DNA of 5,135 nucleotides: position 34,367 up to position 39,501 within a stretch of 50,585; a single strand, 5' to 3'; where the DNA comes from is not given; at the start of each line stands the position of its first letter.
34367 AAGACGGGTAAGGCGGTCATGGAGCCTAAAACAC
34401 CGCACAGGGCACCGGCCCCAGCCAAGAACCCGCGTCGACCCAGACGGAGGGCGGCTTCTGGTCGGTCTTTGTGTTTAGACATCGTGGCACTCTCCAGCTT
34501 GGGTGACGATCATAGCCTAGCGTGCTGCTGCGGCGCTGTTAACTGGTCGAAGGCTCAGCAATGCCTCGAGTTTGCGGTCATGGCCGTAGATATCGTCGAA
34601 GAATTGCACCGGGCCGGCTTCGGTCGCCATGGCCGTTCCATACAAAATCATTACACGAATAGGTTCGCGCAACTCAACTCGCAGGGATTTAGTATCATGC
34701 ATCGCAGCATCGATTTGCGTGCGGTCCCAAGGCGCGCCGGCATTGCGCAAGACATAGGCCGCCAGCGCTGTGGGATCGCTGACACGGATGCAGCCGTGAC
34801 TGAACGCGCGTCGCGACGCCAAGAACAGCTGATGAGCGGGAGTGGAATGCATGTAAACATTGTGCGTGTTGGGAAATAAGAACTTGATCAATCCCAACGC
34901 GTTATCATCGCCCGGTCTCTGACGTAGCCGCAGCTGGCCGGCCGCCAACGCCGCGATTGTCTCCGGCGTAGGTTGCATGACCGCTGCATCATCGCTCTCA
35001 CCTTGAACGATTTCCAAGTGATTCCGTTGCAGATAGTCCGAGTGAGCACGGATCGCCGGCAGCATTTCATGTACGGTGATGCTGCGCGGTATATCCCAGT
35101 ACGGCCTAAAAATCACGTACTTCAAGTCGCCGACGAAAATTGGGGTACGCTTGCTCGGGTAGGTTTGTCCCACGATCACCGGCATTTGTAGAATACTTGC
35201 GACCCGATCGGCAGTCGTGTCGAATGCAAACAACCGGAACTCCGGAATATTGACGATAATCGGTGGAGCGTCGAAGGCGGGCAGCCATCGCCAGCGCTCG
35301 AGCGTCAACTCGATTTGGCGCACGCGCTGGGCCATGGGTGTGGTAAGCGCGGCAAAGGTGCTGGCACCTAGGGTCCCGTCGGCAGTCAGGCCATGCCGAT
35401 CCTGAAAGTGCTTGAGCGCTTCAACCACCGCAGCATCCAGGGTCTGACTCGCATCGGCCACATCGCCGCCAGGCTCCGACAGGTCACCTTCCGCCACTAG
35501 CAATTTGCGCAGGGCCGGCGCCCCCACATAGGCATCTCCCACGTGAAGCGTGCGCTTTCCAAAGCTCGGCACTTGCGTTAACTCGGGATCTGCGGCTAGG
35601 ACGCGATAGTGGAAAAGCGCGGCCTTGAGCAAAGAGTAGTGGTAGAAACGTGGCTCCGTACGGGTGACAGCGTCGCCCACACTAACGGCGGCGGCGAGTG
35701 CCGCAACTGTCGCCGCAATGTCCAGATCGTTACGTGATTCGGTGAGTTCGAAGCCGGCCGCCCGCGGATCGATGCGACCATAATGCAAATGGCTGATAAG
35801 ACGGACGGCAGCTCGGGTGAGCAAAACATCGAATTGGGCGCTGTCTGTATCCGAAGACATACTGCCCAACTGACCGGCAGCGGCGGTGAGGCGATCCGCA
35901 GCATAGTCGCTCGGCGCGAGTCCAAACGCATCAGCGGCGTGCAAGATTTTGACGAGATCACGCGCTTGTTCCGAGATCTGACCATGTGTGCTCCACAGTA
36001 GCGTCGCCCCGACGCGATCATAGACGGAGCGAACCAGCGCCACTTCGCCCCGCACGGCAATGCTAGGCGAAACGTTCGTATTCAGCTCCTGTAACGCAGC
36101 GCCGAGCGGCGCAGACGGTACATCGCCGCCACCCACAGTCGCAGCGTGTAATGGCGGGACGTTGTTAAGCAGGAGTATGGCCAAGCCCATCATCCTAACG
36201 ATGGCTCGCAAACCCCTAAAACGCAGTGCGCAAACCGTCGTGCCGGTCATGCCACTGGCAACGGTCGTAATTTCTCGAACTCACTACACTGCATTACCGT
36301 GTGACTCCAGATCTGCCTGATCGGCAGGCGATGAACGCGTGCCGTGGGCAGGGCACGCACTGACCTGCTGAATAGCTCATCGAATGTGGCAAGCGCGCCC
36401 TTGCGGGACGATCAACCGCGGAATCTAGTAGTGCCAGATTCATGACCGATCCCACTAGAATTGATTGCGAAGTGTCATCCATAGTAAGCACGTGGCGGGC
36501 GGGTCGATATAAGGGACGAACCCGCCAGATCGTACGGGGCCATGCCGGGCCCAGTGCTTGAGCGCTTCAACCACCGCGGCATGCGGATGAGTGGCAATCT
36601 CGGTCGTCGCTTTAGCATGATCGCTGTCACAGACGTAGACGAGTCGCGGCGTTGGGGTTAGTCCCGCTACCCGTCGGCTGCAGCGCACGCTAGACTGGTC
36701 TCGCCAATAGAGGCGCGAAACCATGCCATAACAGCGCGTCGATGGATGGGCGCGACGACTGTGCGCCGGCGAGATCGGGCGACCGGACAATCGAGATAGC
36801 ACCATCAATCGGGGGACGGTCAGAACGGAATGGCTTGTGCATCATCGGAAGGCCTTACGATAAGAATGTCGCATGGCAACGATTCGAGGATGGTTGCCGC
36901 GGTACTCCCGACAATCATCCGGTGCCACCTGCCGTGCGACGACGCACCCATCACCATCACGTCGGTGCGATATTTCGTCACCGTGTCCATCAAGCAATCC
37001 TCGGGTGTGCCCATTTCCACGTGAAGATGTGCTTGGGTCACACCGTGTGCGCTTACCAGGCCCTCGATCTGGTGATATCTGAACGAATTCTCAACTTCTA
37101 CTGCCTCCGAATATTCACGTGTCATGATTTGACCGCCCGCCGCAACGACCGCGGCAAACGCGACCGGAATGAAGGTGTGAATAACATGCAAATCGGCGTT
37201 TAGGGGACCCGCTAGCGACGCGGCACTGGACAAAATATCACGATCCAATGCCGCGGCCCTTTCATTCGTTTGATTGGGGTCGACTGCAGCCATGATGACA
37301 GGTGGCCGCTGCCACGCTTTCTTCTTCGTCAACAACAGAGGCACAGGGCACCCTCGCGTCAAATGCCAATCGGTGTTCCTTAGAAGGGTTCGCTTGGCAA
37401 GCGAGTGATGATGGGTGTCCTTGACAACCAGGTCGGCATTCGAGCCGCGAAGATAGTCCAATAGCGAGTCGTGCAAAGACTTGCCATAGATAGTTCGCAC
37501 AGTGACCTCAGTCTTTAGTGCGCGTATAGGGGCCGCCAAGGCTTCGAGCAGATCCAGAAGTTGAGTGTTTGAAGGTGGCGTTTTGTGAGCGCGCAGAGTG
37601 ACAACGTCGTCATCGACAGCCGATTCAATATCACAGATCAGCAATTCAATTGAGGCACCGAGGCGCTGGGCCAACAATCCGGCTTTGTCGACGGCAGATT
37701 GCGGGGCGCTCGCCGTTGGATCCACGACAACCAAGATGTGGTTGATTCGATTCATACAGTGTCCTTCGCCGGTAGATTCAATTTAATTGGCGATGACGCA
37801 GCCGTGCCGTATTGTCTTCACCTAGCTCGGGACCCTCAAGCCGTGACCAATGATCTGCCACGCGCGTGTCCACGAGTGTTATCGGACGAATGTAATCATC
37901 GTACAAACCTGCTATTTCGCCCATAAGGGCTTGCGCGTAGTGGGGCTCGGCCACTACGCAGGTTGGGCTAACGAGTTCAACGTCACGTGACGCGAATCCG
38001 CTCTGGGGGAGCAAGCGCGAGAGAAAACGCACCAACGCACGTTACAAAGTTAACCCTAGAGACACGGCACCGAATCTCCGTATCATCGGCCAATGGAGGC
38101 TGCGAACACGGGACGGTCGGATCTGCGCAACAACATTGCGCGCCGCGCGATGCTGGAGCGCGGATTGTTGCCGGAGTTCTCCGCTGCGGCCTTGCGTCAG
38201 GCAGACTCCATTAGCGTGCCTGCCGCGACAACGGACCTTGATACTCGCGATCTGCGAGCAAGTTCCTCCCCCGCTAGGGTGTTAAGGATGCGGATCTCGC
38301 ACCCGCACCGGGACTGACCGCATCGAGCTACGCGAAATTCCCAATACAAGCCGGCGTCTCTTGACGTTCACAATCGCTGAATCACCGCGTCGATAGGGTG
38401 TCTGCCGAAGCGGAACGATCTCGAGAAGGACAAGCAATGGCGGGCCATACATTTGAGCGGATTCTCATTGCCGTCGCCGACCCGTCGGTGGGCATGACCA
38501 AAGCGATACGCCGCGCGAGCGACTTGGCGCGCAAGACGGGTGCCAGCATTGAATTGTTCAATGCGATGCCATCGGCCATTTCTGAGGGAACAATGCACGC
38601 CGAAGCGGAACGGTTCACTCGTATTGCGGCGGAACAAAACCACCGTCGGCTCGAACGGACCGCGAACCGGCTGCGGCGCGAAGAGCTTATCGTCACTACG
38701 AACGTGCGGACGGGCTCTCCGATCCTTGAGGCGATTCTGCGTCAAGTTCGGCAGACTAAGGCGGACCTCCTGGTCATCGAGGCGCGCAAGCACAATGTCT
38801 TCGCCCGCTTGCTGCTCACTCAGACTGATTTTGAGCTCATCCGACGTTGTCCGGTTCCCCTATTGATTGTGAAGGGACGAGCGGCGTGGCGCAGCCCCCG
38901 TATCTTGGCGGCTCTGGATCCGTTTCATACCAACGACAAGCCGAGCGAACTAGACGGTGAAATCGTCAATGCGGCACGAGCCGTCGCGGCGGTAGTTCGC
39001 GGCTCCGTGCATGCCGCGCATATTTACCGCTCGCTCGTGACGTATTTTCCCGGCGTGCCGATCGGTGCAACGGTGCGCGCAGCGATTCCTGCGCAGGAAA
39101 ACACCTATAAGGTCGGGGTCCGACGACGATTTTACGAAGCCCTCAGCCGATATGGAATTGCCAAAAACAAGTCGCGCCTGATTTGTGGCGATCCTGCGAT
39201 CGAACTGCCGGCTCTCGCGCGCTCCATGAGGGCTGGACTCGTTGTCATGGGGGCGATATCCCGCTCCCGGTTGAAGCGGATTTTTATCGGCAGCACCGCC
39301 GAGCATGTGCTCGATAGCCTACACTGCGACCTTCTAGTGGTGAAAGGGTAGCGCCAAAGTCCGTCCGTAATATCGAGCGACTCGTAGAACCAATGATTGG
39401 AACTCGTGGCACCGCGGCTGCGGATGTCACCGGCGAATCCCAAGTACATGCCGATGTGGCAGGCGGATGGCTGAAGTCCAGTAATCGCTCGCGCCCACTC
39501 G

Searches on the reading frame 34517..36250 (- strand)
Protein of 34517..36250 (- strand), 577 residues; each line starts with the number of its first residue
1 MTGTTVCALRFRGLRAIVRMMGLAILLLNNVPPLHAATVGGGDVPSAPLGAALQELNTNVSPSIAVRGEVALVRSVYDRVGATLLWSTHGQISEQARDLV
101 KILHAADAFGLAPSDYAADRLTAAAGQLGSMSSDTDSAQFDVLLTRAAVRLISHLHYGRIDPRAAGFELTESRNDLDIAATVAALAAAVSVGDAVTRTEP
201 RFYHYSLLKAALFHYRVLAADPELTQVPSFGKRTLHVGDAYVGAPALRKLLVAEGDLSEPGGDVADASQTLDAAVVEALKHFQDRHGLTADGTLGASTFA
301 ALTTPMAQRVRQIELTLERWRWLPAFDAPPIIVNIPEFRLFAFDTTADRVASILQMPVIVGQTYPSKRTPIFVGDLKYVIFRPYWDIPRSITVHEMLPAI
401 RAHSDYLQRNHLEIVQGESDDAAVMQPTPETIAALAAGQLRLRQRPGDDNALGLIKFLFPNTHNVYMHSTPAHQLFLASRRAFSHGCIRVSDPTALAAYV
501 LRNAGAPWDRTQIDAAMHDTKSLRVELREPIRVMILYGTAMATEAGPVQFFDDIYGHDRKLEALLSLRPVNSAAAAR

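Call 14: search_protein_families(library=pfam, proteins=[window:34517-36250:-], max_evalue=0.001)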
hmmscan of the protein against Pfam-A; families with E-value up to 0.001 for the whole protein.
window:34517-36250:- (577 aa): 3 families
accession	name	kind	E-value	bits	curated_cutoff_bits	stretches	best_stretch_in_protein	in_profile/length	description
PF20142.4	Scaffold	-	5.2e-28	98.9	24.6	1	72-212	2-139/139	Scaffold domain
PF03734.19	YkuD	-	8.2e-21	75.5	23.4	1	331-501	4-139/146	L,D-transpeptidase catalytic domain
PF01471.23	PG_binding_1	-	8.7e-07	29.5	23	1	266-302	21-57/57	Putative peptidoglycan binding domain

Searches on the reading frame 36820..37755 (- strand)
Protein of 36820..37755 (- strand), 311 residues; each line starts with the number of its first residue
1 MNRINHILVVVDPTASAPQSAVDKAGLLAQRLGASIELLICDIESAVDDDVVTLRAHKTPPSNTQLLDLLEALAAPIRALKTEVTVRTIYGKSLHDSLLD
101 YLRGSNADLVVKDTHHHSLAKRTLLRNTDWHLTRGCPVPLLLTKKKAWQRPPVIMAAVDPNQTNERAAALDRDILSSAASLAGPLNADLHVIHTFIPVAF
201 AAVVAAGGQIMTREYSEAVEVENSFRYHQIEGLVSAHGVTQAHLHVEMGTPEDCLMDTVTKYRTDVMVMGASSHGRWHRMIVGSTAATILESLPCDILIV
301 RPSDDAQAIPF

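Call 3: search_protein_families(library=pfam, proteins=[window:36820-37755:-], max_evalue=1)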
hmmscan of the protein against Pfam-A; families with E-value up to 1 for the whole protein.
window:36820-37755:- (311 aa): 1 family
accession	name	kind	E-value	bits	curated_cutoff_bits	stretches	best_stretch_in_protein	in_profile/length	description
PF00582.32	Usp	-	2.5e-28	99.8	24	2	154-301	5-141/141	Universal stress protein family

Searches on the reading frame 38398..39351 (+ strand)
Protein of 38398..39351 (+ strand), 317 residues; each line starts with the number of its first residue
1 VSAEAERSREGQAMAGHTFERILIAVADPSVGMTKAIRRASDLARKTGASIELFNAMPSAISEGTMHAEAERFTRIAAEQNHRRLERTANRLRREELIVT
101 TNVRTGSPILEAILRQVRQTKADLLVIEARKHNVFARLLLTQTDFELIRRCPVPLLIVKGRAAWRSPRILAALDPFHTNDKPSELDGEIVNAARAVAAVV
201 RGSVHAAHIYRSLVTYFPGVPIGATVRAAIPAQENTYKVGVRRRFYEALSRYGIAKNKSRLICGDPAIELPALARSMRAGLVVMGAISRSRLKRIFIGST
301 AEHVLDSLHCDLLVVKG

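Call 3: search_protein_families(library=pfam, proteins=[window:38398-39351:+], max_evalue=1)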
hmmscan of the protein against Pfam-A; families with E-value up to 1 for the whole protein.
window:38398-39351:+ (317 aa): 1 family
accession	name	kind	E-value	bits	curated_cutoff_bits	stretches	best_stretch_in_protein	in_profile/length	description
PF00582.32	Usp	-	4.3e-34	118.5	24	2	19-159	2-141/141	Universal stress protein family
